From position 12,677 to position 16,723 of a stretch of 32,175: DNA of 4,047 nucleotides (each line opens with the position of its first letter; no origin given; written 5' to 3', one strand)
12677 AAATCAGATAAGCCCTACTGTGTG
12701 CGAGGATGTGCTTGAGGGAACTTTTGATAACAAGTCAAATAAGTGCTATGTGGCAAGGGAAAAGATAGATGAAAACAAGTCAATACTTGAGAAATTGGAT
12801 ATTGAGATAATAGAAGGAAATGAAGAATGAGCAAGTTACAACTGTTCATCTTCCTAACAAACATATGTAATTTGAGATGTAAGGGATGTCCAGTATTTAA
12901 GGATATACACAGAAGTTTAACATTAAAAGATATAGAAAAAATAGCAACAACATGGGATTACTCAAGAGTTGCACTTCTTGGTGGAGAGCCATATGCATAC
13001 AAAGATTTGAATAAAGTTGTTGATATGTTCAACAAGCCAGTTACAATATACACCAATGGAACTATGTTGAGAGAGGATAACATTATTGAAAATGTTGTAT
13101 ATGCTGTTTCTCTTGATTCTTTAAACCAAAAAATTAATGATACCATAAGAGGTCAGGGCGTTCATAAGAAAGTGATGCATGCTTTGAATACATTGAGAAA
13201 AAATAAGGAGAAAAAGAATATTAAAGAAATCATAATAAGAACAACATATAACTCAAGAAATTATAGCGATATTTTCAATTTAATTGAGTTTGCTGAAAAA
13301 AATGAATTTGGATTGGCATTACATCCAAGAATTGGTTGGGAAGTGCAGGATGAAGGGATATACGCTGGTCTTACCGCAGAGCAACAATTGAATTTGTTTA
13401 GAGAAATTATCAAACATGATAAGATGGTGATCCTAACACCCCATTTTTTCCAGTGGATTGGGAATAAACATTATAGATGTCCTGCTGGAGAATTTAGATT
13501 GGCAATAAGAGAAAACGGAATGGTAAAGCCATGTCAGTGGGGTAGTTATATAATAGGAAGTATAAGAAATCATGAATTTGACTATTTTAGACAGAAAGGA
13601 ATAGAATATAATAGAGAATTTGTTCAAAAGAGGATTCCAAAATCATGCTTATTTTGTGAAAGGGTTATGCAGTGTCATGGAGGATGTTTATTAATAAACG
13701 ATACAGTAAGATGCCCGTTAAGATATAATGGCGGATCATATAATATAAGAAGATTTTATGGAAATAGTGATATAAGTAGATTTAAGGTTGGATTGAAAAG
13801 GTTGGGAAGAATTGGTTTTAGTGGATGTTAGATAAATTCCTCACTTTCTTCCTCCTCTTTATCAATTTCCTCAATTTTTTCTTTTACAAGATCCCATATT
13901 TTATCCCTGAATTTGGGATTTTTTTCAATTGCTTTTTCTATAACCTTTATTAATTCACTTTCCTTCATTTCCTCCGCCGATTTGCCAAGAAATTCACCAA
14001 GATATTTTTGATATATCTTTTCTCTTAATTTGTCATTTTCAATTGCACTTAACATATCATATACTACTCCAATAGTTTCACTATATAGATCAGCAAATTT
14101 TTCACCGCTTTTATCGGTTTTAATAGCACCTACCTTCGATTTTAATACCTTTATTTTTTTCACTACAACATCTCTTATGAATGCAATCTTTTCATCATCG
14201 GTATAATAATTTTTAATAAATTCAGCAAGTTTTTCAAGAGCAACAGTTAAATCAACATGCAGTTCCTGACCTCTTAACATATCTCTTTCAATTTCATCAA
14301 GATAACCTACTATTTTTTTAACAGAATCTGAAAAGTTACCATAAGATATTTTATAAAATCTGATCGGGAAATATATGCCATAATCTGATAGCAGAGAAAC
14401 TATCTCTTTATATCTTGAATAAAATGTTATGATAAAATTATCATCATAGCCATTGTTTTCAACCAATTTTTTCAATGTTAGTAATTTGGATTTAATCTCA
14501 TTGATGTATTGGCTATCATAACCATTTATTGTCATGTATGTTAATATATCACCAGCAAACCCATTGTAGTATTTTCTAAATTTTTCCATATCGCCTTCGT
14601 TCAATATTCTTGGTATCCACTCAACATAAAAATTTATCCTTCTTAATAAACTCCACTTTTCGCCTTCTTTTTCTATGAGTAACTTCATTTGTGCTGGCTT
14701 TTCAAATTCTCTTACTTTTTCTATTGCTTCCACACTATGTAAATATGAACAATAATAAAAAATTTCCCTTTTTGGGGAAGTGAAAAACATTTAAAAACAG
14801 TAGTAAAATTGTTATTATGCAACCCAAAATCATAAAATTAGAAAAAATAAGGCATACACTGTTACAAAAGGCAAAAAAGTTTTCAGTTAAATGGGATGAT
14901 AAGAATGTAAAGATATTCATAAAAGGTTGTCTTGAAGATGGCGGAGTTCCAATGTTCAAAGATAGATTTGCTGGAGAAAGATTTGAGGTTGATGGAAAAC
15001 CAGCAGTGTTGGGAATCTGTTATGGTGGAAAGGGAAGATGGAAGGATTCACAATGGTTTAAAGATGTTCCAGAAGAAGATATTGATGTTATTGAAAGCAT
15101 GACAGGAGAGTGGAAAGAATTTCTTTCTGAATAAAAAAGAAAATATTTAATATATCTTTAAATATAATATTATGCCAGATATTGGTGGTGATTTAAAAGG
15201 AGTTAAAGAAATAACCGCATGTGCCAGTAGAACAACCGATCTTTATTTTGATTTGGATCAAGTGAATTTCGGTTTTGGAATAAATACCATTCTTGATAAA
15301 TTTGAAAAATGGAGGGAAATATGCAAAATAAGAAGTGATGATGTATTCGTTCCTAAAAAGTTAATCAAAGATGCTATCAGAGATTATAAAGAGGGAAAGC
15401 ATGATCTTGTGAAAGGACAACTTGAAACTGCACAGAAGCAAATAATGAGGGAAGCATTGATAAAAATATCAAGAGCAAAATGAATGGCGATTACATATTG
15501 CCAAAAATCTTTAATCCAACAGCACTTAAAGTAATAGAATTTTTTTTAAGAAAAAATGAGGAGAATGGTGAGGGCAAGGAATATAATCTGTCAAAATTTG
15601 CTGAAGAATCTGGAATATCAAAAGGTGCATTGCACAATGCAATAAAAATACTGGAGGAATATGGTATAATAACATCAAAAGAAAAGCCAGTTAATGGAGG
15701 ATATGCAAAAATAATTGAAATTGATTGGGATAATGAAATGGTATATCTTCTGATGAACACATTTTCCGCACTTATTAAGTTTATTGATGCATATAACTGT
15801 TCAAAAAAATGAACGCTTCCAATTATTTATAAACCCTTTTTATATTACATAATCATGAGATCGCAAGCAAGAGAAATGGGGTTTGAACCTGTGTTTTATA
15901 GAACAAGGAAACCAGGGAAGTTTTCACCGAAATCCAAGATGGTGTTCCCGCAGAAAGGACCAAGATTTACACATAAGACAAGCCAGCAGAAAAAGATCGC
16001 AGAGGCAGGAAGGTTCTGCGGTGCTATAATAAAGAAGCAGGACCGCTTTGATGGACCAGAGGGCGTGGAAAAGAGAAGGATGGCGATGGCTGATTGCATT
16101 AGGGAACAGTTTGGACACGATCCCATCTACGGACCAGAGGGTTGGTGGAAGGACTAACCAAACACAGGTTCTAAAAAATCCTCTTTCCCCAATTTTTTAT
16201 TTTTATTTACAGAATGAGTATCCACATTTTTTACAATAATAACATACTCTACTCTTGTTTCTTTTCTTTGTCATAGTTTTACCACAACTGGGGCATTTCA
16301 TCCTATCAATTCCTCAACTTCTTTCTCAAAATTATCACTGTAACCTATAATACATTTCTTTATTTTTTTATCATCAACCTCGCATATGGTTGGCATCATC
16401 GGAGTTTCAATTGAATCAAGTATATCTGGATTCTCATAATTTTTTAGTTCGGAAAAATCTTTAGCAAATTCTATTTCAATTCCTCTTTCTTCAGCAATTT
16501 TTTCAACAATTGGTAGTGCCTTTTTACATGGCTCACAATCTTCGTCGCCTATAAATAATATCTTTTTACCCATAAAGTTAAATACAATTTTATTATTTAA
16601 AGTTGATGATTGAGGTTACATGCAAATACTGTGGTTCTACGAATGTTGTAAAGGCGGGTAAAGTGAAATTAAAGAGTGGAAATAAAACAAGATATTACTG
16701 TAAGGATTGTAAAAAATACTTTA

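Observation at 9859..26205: Five copies of a palindromic operator fused to a TATA box at fixed spacing define a regulon on both sides of the tRNA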

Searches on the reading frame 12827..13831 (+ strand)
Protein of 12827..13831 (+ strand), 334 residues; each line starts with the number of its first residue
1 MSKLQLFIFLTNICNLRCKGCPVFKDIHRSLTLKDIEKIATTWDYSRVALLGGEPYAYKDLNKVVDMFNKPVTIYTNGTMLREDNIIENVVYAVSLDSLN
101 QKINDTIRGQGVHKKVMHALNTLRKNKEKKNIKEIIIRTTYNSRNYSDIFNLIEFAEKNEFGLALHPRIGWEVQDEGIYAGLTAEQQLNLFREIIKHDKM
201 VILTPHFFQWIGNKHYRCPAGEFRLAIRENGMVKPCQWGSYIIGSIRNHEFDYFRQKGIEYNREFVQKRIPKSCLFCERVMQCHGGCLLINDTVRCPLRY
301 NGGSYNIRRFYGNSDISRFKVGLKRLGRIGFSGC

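Call 15: search_protein_families(library=pfam, max_evalue=0.01, proteins=[window:12827-13831:+])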
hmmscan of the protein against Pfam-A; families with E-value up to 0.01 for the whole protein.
window:12827-13831:+ (334 aa): 2 families
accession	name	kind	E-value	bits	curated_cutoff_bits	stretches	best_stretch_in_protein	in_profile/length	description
PF04055.27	Radical_SAM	-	4.8e-14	53.3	29.5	1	9-128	2-142/166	Radical SAM superfamily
PF13186.11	SPASM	-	0.0013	19.4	21.5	1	218-277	1-66/67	Iron-sulfur cluster-binding domain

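Call 17: find_encoding_contigs(protein=window:12827-13831:+, flank=10000, max_places=6)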
Protein window:12827-13831:+ (334 aa): no gene with exactly this product is on record in the collection.

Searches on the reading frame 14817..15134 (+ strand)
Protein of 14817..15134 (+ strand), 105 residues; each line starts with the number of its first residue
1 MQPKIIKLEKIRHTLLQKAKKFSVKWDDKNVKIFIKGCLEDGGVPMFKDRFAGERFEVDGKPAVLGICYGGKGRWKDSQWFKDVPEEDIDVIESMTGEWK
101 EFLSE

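Call 56: search_protein_families(library=pfam, max_evalue=0.01, proteins=[window:14817-15134:+])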
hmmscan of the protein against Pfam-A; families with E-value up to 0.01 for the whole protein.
window:14817-15134:+ (105 aa): 0 families

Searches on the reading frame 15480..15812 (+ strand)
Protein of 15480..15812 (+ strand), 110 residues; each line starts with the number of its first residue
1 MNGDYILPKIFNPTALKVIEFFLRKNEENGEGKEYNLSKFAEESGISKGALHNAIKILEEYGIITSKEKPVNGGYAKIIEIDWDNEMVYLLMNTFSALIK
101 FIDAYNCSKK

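Call 14: search_protein_families(library=pfam, max_evalue=0.01, proteins=[window:15480-15812:+])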
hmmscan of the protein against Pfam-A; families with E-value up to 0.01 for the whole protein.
window:15480-15812:+ (110 aa): 6 families
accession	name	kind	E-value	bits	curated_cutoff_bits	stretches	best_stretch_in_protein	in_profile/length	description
PF08222.17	HTH_CodY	-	4.8e-05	23.3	27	1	38-80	8-50/61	CodY helix-turn-helix domain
PF08279.18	HTH_11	-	0.0002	21.6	25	1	36-75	17-54/55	HTH domain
PF01047.28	MarR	-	0.00067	19.9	24.6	1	36-72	19-55/59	MarR family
PF13412.12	HTH_24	-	0.0012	18.8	21.9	1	41-65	24-48/48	Winged helix-turn-helix DNA-binding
PF13730.12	HTH_36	-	0.0036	17.5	25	1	13-64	5-55/55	Helix-turn-helix domain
PF14502.12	HTH_41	-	0.0057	16.5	25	0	38-75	10-47/48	Helix-turn-helix domain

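Call 88: search_solved_structures(query=window:15480-15812:+, max_evalue=1)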
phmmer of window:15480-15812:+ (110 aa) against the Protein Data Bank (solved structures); distinct sequences matched with E-value up to 1: 10.
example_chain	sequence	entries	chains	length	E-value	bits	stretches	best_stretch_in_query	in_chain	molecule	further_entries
2b0l_A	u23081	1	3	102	0.0022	21.9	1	17-80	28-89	GTP-sensing transcriptional pleiotropic repressor codY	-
8c7t_A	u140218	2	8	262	0.0027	21.5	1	29-83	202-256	GTP-sensing transcriptional pleiotropic repressor CodY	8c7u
5ey2_A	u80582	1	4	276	0.0061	20.4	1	27-88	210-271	GTP-sensing transcriptional pleiotropic repressor CodY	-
5lnh_A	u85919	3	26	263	0.012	19.5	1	19-80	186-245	GTP-sensing transcriptional pleiotropic repressor CodY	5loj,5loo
5loe_A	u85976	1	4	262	0.012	19.4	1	19-80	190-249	GTP-sensing transcriptional pleiotropic repressor CodY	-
8c7s_A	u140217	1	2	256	0.41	14.5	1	37-79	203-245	Global transcriptional regulator CodY (Fragment)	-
8c7o_A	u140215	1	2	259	0.41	14.5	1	37-79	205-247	Global transcriptional regulator CodY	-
5ey0_B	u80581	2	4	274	0.45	14.4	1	37-79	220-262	GTP-sensing transcriptional pleiotropic repressor CodY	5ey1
6i2o_A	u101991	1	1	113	0.6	14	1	17-84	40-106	Type IV pilin PilE1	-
8pfb_G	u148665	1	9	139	1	13.3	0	17-84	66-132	Type IV pilin PilE1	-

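Call 99: find_homologous_proteins(query=A8, max_evalue=0.001)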
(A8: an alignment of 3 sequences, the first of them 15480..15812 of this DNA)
Query A8 (3 sequences) (110 aa, profile of the alignment): 7 proteins with E <= 0.001 among 2489 candidates.
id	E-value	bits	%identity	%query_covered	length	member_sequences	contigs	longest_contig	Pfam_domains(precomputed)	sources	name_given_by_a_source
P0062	5.1e-52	193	91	100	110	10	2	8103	-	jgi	-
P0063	6.2e-51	189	65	89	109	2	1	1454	-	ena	-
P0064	1.3e-50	188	89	100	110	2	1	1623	-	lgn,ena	-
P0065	1.4e-50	188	45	92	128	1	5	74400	PF01047.29,PF13412.13,PF13730.13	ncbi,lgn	-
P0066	2.7e-47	178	76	94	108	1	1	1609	-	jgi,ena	-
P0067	5.5e-47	177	75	92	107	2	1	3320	PF01047.29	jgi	-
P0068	1.9e-44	169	46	88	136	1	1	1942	PF01047.29,PF13412.13,PF13730.13,PF09339.17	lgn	-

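Call 100: find_encoding_contigs(protein=P0068, flank=10000, max_places=2)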
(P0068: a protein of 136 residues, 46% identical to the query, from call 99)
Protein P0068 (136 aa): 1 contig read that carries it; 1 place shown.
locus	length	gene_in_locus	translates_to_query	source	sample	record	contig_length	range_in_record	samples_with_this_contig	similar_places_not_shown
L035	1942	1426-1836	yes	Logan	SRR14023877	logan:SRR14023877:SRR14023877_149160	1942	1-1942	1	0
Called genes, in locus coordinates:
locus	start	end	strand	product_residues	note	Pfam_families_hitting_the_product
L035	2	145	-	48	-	?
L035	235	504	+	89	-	-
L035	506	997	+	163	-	-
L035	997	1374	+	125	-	-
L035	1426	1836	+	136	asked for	PF13412:HTH_24 (faint), PF09339:HTH_IclR (faint), PF01047:MarR (weak), PF13730:HTH_36 (weak)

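Call 110: predict_structure(alignment_id=A10)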
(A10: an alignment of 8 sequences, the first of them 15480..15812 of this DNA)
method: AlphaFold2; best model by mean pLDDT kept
length: 110 residues; sequences in the alignment: 8
mean_pLDDT: 84.3   pTM: 0.75
mean pLDDT of the five models: 84.3, 83.8, 83.3, 82.3, 80.9
residues with pLDDT >= 90: 50; 70-90: 49; 50-70: 10; < 50: 1
segments of 3 or more residues with pLDDT < 50: none
pLDDT, mean of each block of 10 residues (from residue 1): 74 92 80 69 89 92 87 76 92 93 84
secondary structure, 60 per line:
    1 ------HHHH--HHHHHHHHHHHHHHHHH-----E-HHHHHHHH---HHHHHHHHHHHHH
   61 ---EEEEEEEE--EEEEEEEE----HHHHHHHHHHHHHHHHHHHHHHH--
elements in order: H7-10 H13-29 H37-44 H48-60 E64-71 E74-81 H86-108

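Call 112: fold_search(model_id=the predicted structure, library=pdb)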
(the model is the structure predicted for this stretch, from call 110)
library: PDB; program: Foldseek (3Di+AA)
matches with E <= 10: 1574; with E <= 0.001: 13
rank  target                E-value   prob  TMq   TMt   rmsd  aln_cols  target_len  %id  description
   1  3r0a_A                6.8e-05  1.00  0.60  0.56  10.1       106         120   13  Possible transcriptional regulator from Methanosarcina mazei Go1 (gi 21227196) (released 2011-03-23)
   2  6xjf_B                2.2e-04  1.00  0.60  0.64   9.4       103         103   16  X-ray crystal structure of Pyrococcus furiosus general transcription factor TFE-alpha (SeMet labeled protein) (released 2020-07-08)
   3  6pln_B                2.3e-04  1.00  0.59  0.62   8.8       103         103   17  X-ray crystal structure of Pyrococcus furiosus general transcription factor TFE-alpha (released 2020-07-08)
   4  3r0a_B                2.3e-04  1.00  0.60  0.55  11.8       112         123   14  Possible transcriptional regulator from Methanosarcina mazei Go1 (gi 21227196) (released 2011-03-23)
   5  1ub9                  3.0e-04  1.00  0.57  0.62   4.5       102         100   20  Structure of the transcriptional regulator homologue protein from Pyrococcus horikoshii OT3 (released 2004-05-04)
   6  6cmv_B                3.2e-04  1.00  0.56  0.55  10.0       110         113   16  Crystal structure of Archaeal Biofilm Regulator (AbfR2) from Sulfolobus acidocaldarius (released 2018-11-14)
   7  6cmv_C                3.4e-04  1.00  0.57  0.56   9.3       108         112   16  Crystal structure of Archaeal Biofilm Regulator (AbfR2) from Sulfolobus acidocaldarius (released 2018-11-14)
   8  6pln_A                6.0e-04  1.00  0.58  0.60  10.5       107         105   16  X-ray crystal structure of Pyrococcus furiosus general transcription factor TFE-alpha (released 2020-07-08)
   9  6xjf_G                6.4e-04  1.00  0.58  0.60  10.1       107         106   15  X-ray crystal structure of Pyrococcus furiosus general transcription factor TFE-alpha (SeMet labeled protein) (released 2020-07-08)
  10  9h9x_A                6.8e-04  1.00  0.53  0.53   5.4       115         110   19  Crystal structure of metal-free LmrR_V15Bpy in a closed state (released 2025-03-05)
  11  6xjf_A                8.3e-04  1.00  0.60  0.65   9.2       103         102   16  X-ray crystal structure of Pyrococcus furiosus general transcription factor TFE-alpha (SeMet labeled protein) (released 2020-07-08)
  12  1sfx_A                8.8e-04  1.00  0.56  0.56   8.6       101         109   21  X-ray crystal structure of putative HTH transcription regulator from Archaeoglobus fulgidus (released 2004-08-03)
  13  1sfx_B                9.4e-04  1.00  0.58  0.60   9.3       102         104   20  X-ray crystal structure of putative HTH transcription regulator from Archaeoglobus fulgidus (released 2004-08-03)
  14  6cmv_A                1.1e-03  1.00  0.53  0.52  11.8       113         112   17  Crystal structure of Archaeal Biofilm Regulator (AbfR2) from Sulfolobus acidocaldarius (released 2018-11-14)
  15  1q1h                  1.1e-03  1.00  0.58  0.73   2.1        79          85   16  An extended winged helix domain in general transcription factor E/IIE alpha (released 2003-12-09)
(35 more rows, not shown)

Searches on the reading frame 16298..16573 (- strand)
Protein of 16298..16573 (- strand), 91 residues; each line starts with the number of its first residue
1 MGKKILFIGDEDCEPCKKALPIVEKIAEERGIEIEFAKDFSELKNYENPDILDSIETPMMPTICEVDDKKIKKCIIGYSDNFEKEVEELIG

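Call 56: search_protein_families(library=pfam, max_evalue=0.01, proteins=[window:16298-16573:-])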
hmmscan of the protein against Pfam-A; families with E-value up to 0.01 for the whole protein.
window:16298-16573:- (91 aa): 2 families
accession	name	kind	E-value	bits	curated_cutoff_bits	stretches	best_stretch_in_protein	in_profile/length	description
PF00085.26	Thioredoxin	-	0.0029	18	23.5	1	13-78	30-91/103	Thioredoxin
PF13192.12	Thioredoxin_3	-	0.0093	16.4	24.8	0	9-46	7-45/76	Thioredoxin domain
